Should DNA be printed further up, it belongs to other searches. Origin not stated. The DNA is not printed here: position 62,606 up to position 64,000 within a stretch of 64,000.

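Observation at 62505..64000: Complete FMN-riboswitch attenuator placed in front of a TonB-dependent outer-membrane receptor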

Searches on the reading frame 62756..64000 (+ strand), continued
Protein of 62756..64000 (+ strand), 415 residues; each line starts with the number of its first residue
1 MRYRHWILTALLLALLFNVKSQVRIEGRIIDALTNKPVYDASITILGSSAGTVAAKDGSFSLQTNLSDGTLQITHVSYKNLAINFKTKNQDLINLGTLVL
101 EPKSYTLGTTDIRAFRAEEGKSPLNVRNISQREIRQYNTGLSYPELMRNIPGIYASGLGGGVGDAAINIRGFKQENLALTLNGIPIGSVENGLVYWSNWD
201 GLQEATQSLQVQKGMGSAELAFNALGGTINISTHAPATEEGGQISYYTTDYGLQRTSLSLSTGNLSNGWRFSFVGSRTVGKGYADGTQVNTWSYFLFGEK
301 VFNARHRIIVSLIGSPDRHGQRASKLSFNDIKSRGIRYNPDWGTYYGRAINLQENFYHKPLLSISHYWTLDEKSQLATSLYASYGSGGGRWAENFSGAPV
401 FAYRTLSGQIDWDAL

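Call 31: search_protein_families(library=pfam, proteins=[L041:151-906:+, L041:1194-1982:+, L041:1984-2955:+, L041:2976-4184:+, L041:4185-5816:+, L041:8555-10267:+, L041:10309-12012:+, L041:12053-12490:+, L011:8518-9939:+, L011:10451-11836:+], max_evalue=0.01)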
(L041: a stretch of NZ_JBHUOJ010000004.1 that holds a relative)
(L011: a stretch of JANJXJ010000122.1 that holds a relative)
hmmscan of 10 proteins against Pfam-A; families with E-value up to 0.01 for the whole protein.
L041:151-906:+ (251 aa): 2 families
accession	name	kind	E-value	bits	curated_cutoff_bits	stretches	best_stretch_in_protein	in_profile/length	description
PF00903.31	Glyoxalase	-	3.7e-14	53.6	20.6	1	54-175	2-109/121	Glyoxalase/Bleomycin resistance protein/Dioxygenase superfamily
PF13669.12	Glyoxalase_4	-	3.1e-06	27.9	27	1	65-162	9-94/109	Glyoxalase/Bleomycin resistance protein/Dioxygenase superfamily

L041:1194-1982:+ (262 aa): 2 families
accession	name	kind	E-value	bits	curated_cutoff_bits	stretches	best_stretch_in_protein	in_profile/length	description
PF11306.15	DUF3108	-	1.9e-60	204.7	26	1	35-246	1-208/209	Protein of unknown function (DUF3108)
PF21469.2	BH1974-like_central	-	0.0015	19.2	27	1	58-105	16-62/74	BH1974-like, central domain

L041:1984-2955:+ (323 aa): 2 families
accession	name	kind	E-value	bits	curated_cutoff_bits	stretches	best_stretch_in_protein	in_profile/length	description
PF03301.18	Trp_dioxygenase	-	9.4e-25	88.1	34.9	1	38-171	15-161/346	Tryptophan 2,3-dioxygenase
PF08933.16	PrnB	-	0.0052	16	27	1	52-129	135-211/387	Monodechloroaminopyrrolnitrin synthase PrnB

L041:2976-4184:+ (402 aa): 3 families
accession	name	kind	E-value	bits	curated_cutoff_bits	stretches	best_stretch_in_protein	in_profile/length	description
PF01551.29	Peptidase_M23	-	3.7e-31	107.6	28.7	1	270-364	2-96/96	Peptidase family M23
PF19425.4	Csd3_N2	-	7.1e-12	45.8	27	1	134-257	5-121/122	Csd3 second domain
PF13533.13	Biotin_lipoyl_2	-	0.0024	18.1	29.8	1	325-339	16-30/32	Biotin-lipoyl like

L041:4185-5816:+ (543 aa): 1 family
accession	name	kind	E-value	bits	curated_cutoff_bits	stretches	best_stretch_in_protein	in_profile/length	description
PF00342.24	PGI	-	7.4e-219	727.8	22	1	51-538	1-486/486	Phosphoglucose isomerase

L041:8555-10267:+ (570 aa): 0 families

L041:10309-12012:+ (567 aa): 5 families
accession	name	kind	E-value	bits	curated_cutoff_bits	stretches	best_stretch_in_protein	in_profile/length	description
PF17963.7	Big_9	-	4.3e-46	156.2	23.6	3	154-240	4-88/89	Bacterial Ig domain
PF17892.7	Cadherin_5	-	9.3e-35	118.8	26.5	3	55-146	3-95/98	Cadherin-like domain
PF04231.19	Endonuclease_1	-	2.4e-33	116.3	25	1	379-550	17-234/235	Endonuclease I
PF17803.7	Cadherin_4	-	2.3e-29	102.1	25.1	3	55-114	12-71/71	Bacterial cadherin-like domain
PF19076.6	CshA_repeat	-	2.3e-07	31.9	27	0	141-224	5-87/103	Surface adhesin CshA repetitive domain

L041:12053-12490:+ (145 aa): 1 family
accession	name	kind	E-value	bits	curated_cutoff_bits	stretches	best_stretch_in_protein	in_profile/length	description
PF02628.20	COX15-CtaA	-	0.00068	19.2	29.9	1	3-64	243-299/322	Cytochrome oxidase assembly protein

L011:8518-9939:+ (473 aa): 0 families

L011:10451-11836:+ (461 aa): 3 families
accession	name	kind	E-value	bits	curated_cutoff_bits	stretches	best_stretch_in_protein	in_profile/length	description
PF07690.21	MFS_1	-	3.3e-56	191.1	33.4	1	12-397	2-344/347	Major Facilitator Superfamily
PF00083.30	Sugar_tr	-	9e-08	31.8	22.3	1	40-174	45-185/452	Sugar (and other) transporter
PF05977.19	MFS_3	-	2e-05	23.7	27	1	52-199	56-207/524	Transmembrane secretion effector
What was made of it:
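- Tried and rejected: The 473-aa protein 9 nt downstream in L011 has no Pfam hit and occurs once (call 31).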

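Call 43: search_protein_families(library=pfam, proteins=[L028:2137-3231:+, L028:3274-3921:+, L028:3932-5131:+, L028:5160-5624:+, L028:9919-11259:+, L011:11829-12506:+, L011:12531-12848:+, L008:8844-10022:+, L008:10025-11746:+, L008:11750-12469:+], max_evalue=0.01)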
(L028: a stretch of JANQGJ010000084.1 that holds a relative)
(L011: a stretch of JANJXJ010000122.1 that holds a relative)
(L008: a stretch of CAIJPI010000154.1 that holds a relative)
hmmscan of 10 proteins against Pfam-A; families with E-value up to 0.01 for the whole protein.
L028:2137-3231:+ (364 aa): 4 families
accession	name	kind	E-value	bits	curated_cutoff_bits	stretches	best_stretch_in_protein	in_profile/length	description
PF01872.23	RibD_C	-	7.8e-47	160.1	24.1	1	147-358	1-196/197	RibD C-terminal domain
PF00383.29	dCMP_cyt_deam_1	-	5.1e-19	68.5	25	1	2-100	3-102/102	Cytidine and deoxycytidylate deaminase zinc-binding region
PF14437.12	MafB19-deam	-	2.8e-11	43.9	27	1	4-115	4-116/142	MafB19-like deaminase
PF18785.7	Inv-AAD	-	5.3e-08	33.2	26.5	1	65-124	53-116/129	Invertebrate-AID/APOBEC-deaminase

L028:3274-3921:+ (215 aa): 2 families
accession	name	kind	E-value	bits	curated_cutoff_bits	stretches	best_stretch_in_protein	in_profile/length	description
PF00677.23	Lum_binding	-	9.7e-48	160.6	27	2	99-183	1-86/86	Lumazine binding domain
PF02699.20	YajC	-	0.0022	18.3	28.2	0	14-71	17-71/78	Preprotein translocase subunit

L028:3932-5131:+ (399 aa): 2 families
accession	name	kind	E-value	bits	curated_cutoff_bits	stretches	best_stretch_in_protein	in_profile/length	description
PF00926.24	DHBP_synthase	-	3.7e-85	284.7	26.4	1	9-198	2-191/191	3,4-dihydroxy-2-butanone 4-phosphate synthase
PF00925.25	GTP_cyclohydro2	-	1.4e-74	249.6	23.3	1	208-373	2-165/165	GTP cyclohydrolase II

L028:5160-5624:+ (154 aa): 1 family
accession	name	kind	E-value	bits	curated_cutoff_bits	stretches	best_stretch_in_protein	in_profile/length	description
PF00885.24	DMRL_synthase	-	2.3e-55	186.7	26.7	1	12-150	1-138/139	6,7-dimethyl-8-ribityllumazine synthase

L028:9919-11259:+ (446 aa): 2 families
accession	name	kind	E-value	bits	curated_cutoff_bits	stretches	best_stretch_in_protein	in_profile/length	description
PF09423.15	PhoD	-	5.3e-26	92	27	1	148-392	9-303/343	PhoD-like phosphatase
PF25077.1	DUF7800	-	3.7e-08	33.9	27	1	24-114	4-87/89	Domain of unknown function (DUF7800)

L011:11829-12506:+ (225 aa): 5 families
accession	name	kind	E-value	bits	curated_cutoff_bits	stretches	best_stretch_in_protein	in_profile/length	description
PF13460.12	NAD_binding_10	-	1.6e-10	41.6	27.2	1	13-156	1-147/184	NAD(P)H-binding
PF01370.27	Epimerase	-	1.3e-08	35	20.9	1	10-120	2-121/240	NAD dependent epimerase/dehydratase family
PF08732.16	HIM1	-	9.6e-06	25.7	28.7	1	72-171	51-154/169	HIM1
PF07993.18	NAD_binding_4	-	4.3e-05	23.2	20.1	0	13-76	3-67/258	Male sterility protein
PF04321.23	RmlD_sub_bind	-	9.9e-05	22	27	0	126-203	123-197/287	RmlD substrate binding domain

L011:12531-12848:+ (105 aa): 1 family
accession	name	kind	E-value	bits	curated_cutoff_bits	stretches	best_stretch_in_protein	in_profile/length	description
PF00581.25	Rhodanese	-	6.4e-18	65.5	22.2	1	6-96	2-100/102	Rhodanese-like domain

L008:8844-10022:+ (392 aa): 2 families
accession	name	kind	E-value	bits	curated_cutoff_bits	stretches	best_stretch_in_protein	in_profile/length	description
PF14720.11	NiFe_hyd_SSU_C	-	6e-32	110.3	27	1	249-330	1-79/80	NiFe/NiFeSe hydrogenase small subunit C-terminal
PF01058.29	Oxidored_q6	-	4.6e-27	94.7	27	1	85-230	1-128/128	NADH ubiquinone oxidoreductase, 20 Kd subunit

L008:10025-11746:+ (573 aa): 1 family
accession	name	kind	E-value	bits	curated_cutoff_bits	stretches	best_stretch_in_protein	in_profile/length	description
PF00374.24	NiFeSe_Hases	-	2.6e-237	789.2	25.8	1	39-558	1-508/508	Nickel-dependent hydrogenase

L008:11750-12469:+ (239 aa): 2 families
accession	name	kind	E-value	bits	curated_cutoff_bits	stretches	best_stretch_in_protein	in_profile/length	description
PF01292.26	Ni_hydr_CYTB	-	5.6e-33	114.6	30.1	1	13-217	1-179/179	Prokaryotic cytochrome b561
PF14358.11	DUF4405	-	1.5e-07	32.2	26.7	1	133-198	2-64/66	Domain of unknown function (DUF4405)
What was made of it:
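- The swap with an FMN-controlled rib operon at the same locus in L028 (call 43).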

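Call 44: search_solved_structures(query=L001:573-3149:+, max_evalue=0.001)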
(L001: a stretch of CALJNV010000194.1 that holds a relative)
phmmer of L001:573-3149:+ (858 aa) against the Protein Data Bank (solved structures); distinct sequences matched with E-value up to 0.001: 3.
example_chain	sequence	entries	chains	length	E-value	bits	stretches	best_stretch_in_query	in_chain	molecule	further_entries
9gbc_A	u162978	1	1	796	1.4e-12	49.9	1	1-290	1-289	TonB-linked outer membrane receptor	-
5fr8_A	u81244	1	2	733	2.9e-05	25.7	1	100-250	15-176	TONB-DEPENDENT SIDEROPHORE RECEPTOR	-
9hfj_A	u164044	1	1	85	0.00071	21.1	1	22-90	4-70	SusC homolog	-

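Call 47: find_related_loci(query=window:62756-64000:+, collection=metagenome_contigs, flank=10000)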
Query window:62756-64000:+ (415 aa) in metagenome_contigs; peptide patterns used: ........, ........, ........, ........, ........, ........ (x = any residue, [..] = any of these).
600 stretches matched a pattern (row limit reached: there are more); 585 encode a relative of the query (tblastn E <= 1e-3); the best 80 are kept; 80 distinct loci.
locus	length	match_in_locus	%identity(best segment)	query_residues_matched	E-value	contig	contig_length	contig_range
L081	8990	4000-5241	56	1-413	3e-146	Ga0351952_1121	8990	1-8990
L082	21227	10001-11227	54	7-415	5e-142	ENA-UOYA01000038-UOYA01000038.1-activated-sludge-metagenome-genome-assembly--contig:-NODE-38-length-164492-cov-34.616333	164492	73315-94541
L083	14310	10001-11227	43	10-415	3e-107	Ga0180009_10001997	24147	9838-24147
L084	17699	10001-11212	43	12-415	4e-101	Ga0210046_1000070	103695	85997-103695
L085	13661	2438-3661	42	8-415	4e-101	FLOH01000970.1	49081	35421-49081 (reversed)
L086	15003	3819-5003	41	21-415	1e-98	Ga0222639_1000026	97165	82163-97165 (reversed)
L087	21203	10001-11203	43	12-412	5e-97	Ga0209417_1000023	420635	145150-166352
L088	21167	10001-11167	36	8-390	9e-81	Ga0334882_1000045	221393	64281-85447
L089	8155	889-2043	35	2-380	6e-73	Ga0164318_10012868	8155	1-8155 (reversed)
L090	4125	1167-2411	33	11-380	1e-69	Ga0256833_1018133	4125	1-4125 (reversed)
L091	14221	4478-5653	34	24-383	6e-69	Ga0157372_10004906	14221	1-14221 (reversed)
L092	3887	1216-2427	34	12-391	2e-68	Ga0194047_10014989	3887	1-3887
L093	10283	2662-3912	34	6-382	4e-68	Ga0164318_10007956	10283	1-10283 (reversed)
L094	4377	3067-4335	33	2-389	4e-68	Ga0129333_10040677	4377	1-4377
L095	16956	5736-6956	33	12-383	4e-67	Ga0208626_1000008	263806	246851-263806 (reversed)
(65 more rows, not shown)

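Call 51: search_protein_families(library=pfam, proteins=[L082:13127-14584:+, L082:14596-15558:+, L082:15569-16285:+, L082:16373-17560:+, L082:17570-18739:+, L082:18752-19873:+, L082:20056-20952:+, L081:7051-8508:+, L002:12289-13008:+, L082:9980-12559:+], max_evalue=0.01)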
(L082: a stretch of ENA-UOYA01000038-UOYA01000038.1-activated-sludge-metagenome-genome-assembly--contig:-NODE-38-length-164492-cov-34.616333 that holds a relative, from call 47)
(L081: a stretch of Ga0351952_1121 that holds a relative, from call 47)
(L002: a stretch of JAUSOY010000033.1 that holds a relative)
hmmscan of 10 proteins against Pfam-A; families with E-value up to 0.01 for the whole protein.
L082:13127-14584:+ (485 aa): 6 families
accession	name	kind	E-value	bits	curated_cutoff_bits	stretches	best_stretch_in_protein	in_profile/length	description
PF00308.24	Bac_DnaA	-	3.6e-61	206.5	23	1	153-310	5-161/162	Bacterial DnaA ATPAse domain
PF08299.17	Bac_DnaA_C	-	1.4e-28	99.1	31.5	1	395-462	2-69/69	Bacterial dnaA protein helix-turn-helix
PF11638.13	DnaA_N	-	8.4e-20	70.7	24.6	1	13-73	2-63/65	DnaA N-terminal domain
PF01695.23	IstB_IS21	-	2.8e-09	37.3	24.1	1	191-289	100-195/238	IstB-like ATP binding protein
PF00004.35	AAA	-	0.00051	20.9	21.2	1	189-287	4-108/131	ATPase family associated with various cellular activities (AAA)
PF22688.2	Hda_lid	-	0.00084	19.7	27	1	319-375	3-59/65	Hda, lid domain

L082:14596-15558:+ (320 aa): 1 family
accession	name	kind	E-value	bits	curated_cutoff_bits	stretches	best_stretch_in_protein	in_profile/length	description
PF00291.31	PALP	-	3.7e-71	240.3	35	1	19-305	1-293/295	Pyridoxal-phosphate dependent enzyme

L082:15569-16285:+ (238 aa): 1 family
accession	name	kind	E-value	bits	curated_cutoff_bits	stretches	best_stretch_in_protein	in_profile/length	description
PF00590.25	TP_methylase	-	1.9e-07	31.7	27.8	1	64-191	59-187/212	Tetrapyrrole (Corrin/Porphyrin) Methylases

L082:16373-17560:+ (395 aa): 4 families
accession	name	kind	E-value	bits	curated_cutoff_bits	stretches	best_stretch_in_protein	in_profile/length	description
PF00155.27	Aminotran_1_2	-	6.4e-56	190.5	19.7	1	42-383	1-360/361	Aminotransferase class I and II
PF01053.26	Cys_Met_Meta_PP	-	1.9e-07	30.4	27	1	79-215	47-180/381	Cys/Met metabolism PLP-dependent enzyme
PF01212.27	Beta_elim_lyase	-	4.3e-06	26.7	27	1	91-267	36-225/288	Beta-eliminating lyase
PF00266.25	Aminotran_5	-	5.1e-05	22.9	21.5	1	85-214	41-181/371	Aminotransferase class-V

L082:17570-18739:+ (389 aa): 3 families
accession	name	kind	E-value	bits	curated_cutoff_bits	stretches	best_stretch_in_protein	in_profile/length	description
PF00583.31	Acetyltransf_1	-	1.4e-07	32.2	20.7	1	246-361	21-111/116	Acetyltransferase (GNAT) family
PF17013.11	Acetyltransf_15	-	0.0059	16.5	35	0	299-338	63-102/210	Putative acetyl-transferase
PF13508.13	Acetyltransf_7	-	0.009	16.8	27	0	308-343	29-63/84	Acetyltransferase (GNAT) domain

L082:18752-19873:+ (373 aa): 1 family
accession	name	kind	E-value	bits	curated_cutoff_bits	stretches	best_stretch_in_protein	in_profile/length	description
PF00583.31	Acetyltransf_1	-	4.5e-06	27.4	20.7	0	287-349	44-106/116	Acetyltransferase (GNAT) family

L082:20056-20952:+ (298 aa): 1 family
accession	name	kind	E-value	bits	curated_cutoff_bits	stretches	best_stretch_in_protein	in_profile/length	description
PF01066.26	CDP-OH_P_transf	-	2.2e-15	57.8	22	1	43-165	3-119/152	CDP-alcohol phosphatidyltransferase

L081:7051-8508:+ (485 aa): 5 families
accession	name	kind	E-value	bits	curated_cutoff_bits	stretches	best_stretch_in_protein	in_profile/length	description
PF00308.24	Bac_DnaA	-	1.9e-60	204.2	23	1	151-310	3-161/162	Bacterial DnaA ATPAse domain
PF08299.17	Bac_DnaA_C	-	3.7e-27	94.6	31.5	1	394-462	1-69/69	Bacterial dnaA protein helix-turn-helix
PF11638.13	DnaA_N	-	1.6e-19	69.8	24.6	1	13-73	2-63/65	DnaA N-terminal domain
PF01695.23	IstB_IS21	-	3.1e-08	33.9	24.1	1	190-289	99-195/238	IstB-like ATP binding protein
PF00004.35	AAA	-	0.001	20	21.2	1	189-277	4-97/131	ATPase family associated with various cellular activities (AAA)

L002:12289-13008:+ (239 aa): 3 families
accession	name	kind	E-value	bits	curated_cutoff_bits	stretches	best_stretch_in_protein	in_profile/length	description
PF22570.1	LiaF-TM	-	4.8e-17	63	27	1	13-105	2-93/98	LiaF transmembrane domain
PF18917.5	LiaI-LiaF-like_TM1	-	3.2e-16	59.6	27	2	63-103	3-42/42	LiaI-LiaF-like transmembrane region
PF09922.15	LiaF-like_C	-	1.5e-07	31.8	29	1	148-206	15-73/114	Cell wall-active antibiotics response LiaF, C-terminal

L082:9980-12559:+ (859 aa): 4 families
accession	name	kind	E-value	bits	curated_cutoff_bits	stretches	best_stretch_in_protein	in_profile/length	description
PF13715.12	CarbopepD_reg_2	-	2.6e-13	50.2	32.2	1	26-97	1-73/88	CarboxypepD_reg-like domain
PF07715.20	Plug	-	7.9e-12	46.1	23.9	1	122-229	4-107/107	TonB-dependent Receptor Plug Domain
PF00593.30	TonB_dep_Rec_b-barrel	-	9.9e-11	42.6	27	1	368-821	68-436/436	TonB dependent receptor-like, beta-barrel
PF13620.12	CarboxypepD_reg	-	8.2e-06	26.5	32.3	1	26-87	2-68/82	Carboxypeptidase regulatory-like domain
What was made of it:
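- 62756..64000 (+): 5' part (415 codons) of a TonB-dependent outer-membrane receptor gene. It encodes a signal peptide (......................), an N-terminal CarboxypepD_reg-like domain, a Plug domain and the start of the barrel. Orthologs are about 855-860 aa long. The full-length ortholog in L082 (859 aa) also has the PF00593 barrel (call 51).
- On TonB-dependent outer-membrane receptor/transporter: Full-length orthologs have it: L082, 859 aa, PF00593 at E 9.9e-11 (call 51).
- In the closest relatives (L081, L082) nothing flavin-related is adjacent; dnaA follows (call 51).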
